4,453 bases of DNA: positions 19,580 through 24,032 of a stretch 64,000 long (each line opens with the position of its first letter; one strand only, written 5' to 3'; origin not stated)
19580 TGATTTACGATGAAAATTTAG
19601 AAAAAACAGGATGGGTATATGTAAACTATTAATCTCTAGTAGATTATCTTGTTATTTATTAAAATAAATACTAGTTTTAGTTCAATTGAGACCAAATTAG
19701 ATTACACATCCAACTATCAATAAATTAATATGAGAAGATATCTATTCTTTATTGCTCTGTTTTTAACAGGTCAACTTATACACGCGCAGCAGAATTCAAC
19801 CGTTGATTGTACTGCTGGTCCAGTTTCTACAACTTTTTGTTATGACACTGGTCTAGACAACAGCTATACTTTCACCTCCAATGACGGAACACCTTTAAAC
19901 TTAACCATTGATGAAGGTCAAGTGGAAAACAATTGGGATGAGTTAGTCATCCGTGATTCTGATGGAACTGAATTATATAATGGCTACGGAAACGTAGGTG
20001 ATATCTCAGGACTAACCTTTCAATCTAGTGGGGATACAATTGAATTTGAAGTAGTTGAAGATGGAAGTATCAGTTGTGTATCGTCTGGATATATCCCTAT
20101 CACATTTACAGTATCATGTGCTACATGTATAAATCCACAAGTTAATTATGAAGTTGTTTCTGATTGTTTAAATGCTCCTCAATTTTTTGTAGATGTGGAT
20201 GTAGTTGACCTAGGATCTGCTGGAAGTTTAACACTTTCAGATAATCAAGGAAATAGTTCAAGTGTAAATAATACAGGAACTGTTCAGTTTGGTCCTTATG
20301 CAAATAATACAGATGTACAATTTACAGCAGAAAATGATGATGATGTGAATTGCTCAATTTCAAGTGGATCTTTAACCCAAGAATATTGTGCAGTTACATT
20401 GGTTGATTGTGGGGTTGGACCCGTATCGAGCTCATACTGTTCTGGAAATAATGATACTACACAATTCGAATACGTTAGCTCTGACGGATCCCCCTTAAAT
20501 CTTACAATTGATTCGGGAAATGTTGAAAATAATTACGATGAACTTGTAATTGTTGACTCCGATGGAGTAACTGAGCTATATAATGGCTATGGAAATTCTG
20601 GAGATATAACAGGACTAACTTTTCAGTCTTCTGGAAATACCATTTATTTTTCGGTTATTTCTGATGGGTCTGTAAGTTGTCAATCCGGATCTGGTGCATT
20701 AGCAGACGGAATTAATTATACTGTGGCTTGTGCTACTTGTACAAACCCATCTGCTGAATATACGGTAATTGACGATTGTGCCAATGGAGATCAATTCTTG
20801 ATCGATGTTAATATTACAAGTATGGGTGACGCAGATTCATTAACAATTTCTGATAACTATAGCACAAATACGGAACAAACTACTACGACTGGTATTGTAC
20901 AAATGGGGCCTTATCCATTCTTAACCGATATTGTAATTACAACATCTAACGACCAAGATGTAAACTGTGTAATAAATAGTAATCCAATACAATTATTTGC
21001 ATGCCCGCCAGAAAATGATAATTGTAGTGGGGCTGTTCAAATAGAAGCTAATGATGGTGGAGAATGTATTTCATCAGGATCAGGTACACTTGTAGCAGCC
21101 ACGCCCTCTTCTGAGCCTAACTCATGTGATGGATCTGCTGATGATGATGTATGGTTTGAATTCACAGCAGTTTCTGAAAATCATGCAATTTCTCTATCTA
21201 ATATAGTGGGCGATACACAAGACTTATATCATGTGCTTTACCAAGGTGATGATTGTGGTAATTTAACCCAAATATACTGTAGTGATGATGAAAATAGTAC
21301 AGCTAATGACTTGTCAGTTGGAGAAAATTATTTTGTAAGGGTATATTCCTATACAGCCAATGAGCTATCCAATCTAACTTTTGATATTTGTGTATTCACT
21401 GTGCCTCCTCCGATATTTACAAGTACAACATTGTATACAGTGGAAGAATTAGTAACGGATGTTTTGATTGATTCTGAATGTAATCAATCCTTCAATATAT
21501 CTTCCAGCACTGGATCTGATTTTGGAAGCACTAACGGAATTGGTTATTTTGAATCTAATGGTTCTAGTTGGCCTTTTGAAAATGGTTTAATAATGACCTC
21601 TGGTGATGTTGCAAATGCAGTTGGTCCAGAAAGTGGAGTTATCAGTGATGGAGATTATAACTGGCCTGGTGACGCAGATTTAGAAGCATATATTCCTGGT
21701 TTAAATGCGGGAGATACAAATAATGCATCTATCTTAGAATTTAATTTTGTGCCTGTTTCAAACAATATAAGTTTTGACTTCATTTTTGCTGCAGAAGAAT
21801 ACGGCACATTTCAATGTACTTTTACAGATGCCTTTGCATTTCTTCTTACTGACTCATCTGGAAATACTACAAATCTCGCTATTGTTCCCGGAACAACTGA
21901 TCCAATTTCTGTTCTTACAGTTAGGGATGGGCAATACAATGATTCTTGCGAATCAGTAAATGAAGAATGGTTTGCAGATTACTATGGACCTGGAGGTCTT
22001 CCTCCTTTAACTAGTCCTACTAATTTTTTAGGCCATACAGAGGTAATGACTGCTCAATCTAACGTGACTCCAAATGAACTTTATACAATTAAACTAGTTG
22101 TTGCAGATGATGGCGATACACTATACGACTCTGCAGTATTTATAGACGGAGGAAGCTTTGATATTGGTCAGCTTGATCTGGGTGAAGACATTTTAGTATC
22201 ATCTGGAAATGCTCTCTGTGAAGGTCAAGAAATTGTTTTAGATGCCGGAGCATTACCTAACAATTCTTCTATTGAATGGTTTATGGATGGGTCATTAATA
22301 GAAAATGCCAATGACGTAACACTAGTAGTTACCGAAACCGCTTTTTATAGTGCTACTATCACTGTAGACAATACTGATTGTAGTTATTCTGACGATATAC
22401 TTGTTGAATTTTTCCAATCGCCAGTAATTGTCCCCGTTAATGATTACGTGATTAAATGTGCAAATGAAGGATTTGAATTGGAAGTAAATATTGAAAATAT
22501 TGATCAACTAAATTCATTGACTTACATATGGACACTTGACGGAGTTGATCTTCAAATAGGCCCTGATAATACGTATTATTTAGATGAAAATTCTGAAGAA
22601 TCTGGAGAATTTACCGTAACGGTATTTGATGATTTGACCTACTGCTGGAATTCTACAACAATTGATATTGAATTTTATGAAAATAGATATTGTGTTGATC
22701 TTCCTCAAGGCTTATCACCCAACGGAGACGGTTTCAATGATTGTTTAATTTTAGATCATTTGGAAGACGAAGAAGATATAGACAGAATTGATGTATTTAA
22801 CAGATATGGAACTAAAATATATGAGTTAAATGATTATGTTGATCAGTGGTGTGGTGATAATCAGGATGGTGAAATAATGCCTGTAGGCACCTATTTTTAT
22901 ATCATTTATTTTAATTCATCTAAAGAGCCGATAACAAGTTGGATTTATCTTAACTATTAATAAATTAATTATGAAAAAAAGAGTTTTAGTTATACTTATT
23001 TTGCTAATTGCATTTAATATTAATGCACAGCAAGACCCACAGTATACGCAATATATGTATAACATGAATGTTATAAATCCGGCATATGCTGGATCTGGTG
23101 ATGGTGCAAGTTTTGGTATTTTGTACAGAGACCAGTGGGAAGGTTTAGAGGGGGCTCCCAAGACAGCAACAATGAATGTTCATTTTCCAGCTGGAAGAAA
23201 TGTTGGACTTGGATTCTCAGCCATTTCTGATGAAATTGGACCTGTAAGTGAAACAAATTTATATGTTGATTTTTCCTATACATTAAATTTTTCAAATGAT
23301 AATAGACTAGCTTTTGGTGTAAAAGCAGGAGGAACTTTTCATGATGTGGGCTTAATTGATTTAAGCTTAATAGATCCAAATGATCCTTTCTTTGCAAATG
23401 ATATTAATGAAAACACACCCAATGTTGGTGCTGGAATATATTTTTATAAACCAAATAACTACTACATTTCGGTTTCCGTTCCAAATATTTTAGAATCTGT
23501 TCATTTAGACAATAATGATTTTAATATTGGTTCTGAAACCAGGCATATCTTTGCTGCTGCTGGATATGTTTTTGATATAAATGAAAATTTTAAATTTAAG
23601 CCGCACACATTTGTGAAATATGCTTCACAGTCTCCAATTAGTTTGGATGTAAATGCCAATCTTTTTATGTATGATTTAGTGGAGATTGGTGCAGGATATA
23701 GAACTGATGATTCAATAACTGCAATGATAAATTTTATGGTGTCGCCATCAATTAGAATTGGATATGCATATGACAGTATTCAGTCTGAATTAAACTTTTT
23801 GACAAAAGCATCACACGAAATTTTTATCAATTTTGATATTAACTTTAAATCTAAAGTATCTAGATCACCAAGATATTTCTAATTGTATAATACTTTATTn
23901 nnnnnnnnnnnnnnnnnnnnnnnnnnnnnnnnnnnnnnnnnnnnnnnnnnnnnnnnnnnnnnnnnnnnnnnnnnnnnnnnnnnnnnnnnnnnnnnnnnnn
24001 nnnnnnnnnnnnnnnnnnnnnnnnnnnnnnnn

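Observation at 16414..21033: Base-perfect 1,232-bp direct repeat puts an identical N-terminal module on two otherwise different T9SS type-B cargo genes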

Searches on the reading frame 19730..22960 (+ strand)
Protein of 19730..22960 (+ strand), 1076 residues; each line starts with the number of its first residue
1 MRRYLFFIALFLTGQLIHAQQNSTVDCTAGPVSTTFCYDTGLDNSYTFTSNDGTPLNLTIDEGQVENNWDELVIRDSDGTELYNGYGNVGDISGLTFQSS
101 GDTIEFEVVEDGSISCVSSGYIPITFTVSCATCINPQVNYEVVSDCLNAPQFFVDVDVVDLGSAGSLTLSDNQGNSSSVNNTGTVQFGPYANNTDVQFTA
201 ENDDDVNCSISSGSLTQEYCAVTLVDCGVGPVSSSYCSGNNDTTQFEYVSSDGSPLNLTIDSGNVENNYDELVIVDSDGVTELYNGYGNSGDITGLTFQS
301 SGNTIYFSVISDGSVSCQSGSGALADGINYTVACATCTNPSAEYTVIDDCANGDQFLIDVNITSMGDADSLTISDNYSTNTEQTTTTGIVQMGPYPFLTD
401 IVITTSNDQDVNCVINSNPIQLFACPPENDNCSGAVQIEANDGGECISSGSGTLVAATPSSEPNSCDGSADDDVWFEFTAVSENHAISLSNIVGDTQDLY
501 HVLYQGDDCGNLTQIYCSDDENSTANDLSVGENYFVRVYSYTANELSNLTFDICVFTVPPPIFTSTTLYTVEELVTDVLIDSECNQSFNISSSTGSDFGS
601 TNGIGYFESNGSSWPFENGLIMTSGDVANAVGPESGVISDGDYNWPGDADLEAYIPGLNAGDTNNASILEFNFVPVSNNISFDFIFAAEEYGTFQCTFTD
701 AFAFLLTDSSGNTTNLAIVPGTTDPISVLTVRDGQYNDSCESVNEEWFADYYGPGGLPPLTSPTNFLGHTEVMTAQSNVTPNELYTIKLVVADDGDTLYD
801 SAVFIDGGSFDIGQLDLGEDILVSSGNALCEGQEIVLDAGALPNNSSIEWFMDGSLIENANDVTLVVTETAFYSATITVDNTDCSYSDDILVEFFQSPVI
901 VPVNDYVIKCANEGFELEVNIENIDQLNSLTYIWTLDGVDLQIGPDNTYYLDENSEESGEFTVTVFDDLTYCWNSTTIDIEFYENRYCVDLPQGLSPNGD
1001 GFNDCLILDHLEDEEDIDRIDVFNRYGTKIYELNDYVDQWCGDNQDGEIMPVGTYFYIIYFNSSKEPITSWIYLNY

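Call 6: search_protein_families(library=pfam, proteins=[window:19730-22960:+], max_evalue=0.01)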
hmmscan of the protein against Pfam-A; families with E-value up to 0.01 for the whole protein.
window:19730-22960:+ (1076 aa): 2 families
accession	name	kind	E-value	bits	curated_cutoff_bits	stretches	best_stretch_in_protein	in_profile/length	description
PF13585.12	CHU_C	-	6.5e-22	77.9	27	1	990-1074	2-86/86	CHU_C Type IX secretion signal domain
PF06832.18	BiPBP_C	-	0.0071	16.7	26.8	0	831-860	31-58/90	Penicillin-Binding Protein C-terminus Family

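Call 7: search_protein_families(library=ncbifam, proteins=[window:19730-22960:+], max_evalue=0.01)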
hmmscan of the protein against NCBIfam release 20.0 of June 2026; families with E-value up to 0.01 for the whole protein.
window:19730-22960:+ (1076 aa): 2 families
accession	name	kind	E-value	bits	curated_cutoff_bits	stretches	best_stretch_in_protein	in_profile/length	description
NF038133.1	choice_anch_L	domain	2e-43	148.4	27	1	598-810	20-219/219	choice-of-anchor L domain-containing protein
TIGR04131.1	Bac_Flav_CTERM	domain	3.4e-11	43.1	35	1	990-1074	2-83/85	T9SS type B sorting domain-containing protein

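Call 9: find_encoding_contigs(protein=window:19730-22960:+, flank=10000, max_places=10)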
Protein window:19730-22960:+ (1076 aa): no gene with exactly this product is on record in the collection.

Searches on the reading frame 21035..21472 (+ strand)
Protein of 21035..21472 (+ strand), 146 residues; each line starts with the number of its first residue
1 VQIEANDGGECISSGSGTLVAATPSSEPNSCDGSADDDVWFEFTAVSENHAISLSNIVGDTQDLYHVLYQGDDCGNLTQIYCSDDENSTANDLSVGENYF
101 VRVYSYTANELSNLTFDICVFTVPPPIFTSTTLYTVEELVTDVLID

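Call 25: search_protein_families(library=pfam, proteins=[window:21035-21472:+], max_evalue=1)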
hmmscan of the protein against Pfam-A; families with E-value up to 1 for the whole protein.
window:21035-21472:+ (146 aa): 2 families
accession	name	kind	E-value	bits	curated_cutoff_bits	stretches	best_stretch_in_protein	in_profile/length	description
PF23759.1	GBD_T9SS_assoc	-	3.6e-09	37.4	27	1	20-118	26-116/116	Galactose binding domain-like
PF00041.27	fn3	-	0.043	14.5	25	1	59-112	26-78/84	Fibronectin type III domain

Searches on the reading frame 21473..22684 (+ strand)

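Call 25: search_protein_families(library=pfam, proteins=[window:21473-22684:+], max_evalue=1)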
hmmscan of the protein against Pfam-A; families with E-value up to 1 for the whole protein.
window:21473-22684:+ (404 aa): 4 families
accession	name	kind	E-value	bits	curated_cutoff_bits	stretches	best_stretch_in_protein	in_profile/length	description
PF06832.18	BiPBP_C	-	0.0026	18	26.8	0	250-279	31-58/90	Penicillin-Binding Protein C-terminus Family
PF19081.6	Ig_7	-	0.011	16.4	27.3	1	243-307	7-74/84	Ig-like domain CHU_C associated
PF16820.11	PKD_3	-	0.067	13.5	26.3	0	330-377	17-59/68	PKD-like domain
PF23673.1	DUF7154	-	0.34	11.8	27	0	176-214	13-51/108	Domain of unknown function (DUF7154)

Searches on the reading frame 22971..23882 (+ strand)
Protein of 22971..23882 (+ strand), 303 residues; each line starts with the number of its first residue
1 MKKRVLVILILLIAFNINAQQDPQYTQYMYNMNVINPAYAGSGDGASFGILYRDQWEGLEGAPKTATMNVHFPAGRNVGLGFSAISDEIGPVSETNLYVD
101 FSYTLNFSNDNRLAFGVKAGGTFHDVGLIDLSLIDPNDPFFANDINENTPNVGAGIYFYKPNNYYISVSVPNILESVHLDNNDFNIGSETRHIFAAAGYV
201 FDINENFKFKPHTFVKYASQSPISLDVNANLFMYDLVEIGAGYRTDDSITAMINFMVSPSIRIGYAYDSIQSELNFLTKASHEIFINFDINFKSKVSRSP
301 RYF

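Call 6: search_protein_families(library=pfam, proteins=[window:22971-23882:+], max_evalue=0.01)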
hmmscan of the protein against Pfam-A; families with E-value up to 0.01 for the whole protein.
window:22971-23882:+ (303 aa): 2 families
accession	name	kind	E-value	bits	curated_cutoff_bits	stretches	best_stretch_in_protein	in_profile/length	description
PF11751.14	PorP_SprF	-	6.9e-82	275.5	22.3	1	18-288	2-273/273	Type IX secretion system membrane protein PorP/SprF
PF22134.1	DM_Arn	-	0.00067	20.4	26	1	156-203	13-56/79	DNA Mimic Protein Arn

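Call 7: search_protein_families(library=ncbifam, proteins=[window:22971-23882:+], max_evalue=0.01)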
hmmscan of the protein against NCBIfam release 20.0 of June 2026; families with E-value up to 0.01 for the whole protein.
window:22971-23882:+ (303 aa): 1 family
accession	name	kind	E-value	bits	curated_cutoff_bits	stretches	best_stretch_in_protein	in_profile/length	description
TIGR03519.1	T9SS_PorP_fam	subfamily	3.2e-78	263.1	90.55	1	2-290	2-292/292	PorP/SprF family type IX secretion system membrane protein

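Call 10: find_encoding_contigs(protein=window:22971-23882:+, flank=10000, max_places=10)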
Protein window:22971-23882:+ (303 aa): 23 contigs read that carry it; 10 places shown.
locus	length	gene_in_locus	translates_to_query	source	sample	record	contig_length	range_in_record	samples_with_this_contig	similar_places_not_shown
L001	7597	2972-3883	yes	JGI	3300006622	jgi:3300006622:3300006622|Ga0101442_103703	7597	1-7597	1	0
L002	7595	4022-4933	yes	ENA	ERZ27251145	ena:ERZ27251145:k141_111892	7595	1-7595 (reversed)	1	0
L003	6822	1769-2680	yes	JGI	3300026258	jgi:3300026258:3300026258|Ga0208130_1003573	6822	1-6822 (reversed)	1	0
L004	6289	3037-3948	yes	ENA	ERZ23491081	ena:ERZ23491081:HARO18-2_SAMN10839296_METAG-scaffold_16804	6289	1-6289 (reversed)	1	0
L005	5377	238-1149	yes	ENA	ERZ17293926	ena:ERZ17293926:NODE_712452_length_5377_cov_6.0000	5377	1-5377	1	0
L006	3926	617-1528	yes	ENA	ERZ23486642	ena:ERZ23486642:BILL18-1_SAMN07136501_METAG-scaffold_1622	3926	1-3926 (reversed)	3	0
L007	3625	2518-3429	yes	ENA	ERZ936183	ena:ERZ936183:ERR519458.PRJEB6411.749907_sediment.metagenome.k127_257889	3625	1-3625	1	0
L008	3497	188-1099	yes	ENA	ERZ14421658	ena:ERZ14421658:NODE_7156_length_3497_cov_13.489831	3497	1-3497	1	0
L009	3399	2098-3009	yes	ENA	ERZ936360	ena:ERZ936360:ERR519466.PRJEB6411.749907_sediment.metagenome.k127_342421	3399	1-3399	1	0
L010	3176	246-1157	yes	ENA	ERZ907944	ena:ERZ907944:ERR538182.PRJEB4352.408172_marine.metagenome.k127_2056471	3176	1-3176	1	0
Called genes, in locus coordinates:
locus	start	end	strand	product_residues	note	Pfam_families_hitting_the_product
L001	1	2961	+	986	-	?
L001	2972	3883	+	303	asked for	PF11751:PorP_SprF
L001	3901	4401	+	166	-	-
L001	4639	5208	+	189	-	-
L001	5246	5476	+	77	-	-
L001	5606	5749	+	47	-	-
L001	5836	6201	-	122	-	-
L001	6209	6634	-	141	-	-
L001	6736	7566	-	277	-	-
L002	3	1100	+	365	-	?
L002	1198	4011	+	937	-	PF26766:Choice_anch_L, PF13585:CHU_C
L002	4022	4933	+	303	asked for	PF11751:PorP_SprF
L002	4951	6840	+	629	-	PF07676:PD40 (faint), PF00691:OmpA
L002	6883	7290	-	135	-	PF02566:OsmC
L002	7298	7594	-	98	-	?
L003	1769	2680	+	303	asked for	PF11751:PorP_SprF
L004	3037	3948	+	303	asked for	PF11751:PorP_SprF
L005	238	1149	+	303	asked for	PF11751:PorP_SprF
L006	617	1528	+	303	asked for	PF11751:PorP_SprF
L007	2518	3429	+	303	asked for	PF11751:PorP_SprF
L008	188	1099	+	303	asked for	PF11751:PorP_SprF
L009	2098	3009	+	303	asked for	PF11751:PorP_SprF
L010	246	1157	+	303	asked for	PF11751:PorP_SprF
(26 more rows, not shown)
